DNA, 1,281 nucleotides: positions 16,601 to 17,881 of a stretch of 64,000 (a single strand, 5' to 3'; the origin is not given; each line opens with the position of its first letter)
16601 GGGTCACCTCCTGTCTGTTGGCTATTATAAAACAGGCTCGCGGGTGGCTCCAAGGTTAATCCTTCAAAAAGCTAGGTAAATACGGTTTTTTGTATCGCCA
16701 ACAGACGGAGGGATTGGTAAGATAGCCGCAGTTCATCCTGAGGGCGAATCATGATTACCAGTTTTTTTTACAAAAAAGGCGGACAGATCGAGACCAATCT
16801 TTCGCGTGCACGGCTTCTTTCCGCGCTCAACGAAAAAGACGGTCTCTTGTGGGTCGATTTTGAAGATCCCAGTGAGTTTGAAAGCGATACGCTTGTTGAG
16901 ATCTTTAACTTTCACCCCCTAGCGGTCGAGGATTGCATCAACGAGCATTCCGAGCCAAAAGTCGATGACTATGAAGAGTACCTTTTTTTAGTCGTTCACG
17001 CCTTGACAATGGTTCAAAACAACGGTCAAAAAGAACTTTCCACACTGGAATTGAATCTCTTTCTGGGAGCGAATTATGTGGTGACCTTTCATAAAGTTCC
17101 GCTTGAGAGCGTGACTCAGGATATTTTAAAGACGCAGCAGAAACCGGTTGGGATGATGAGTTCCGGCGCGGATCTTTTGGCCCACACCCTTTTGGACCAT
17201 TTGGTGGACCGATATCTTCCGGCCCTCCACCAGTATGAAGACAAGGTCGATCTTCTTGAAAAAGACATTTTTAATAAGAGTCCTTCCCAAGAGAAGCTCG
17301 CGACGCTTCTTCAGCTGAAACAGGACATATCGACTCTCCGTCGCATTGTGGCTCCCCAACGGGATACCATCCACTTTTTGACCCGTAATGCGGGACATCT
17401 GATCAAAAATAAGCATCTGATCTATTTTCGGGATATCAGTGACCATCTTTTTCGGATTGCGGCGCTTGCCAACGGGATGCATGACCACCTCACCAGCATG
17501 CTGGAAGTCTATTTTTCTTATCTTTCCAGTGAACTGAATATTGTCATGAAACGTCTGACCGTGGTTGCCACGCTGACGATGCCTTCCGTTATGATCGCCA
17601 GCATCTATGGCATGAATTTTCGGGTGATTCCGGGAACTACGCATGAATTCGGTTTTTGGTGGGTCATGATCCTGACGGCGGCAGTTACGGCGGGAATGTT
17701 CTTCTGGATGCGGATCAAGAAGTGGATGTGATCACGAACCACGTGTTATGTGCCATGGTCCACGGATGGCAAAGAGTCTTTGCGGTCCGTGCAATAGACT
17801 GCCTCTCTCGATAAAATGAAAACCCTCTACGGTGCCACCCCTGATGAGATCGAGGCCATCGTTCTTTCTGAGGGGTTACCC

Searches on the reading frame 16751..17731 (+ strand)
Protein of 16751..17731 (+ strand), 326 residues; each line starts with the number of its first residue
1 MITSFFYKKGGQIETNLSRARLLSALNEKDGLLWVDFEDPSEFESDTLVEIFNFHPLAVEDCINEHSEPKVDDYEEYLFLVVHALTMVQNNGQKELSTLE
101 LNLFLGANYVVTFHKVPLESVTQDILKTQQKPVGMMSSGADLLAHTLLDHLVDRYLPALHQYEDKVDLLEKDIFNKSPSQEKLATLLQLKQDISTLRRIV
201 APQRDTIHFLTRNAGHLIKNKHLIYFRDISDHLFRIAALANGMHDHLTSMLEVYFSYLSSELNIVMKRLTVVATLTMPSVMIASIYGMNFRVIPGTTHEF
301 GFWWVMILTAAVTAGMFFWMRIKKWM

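Call 95: search_protein_families(library=ncbifam, proteins=[window:16751-17731:+], max_evalue=0.001)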
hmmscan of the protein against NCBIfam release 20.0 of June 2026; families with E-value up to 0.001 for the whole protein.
window:16751-17731:+ (326 aa): 2 families
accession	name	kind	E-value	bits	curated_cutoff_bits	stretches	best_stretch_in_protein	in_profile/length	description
TIGR00383.1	corA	equivalog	4.3e-66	223.4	200.75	1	8-326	7-320/320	magnesium/cobalt transporter CorA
NF007092.0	PRK09546.1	equivalog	2.3e-21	76.3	292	1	44-326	51-327/327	zinc transporter ZntB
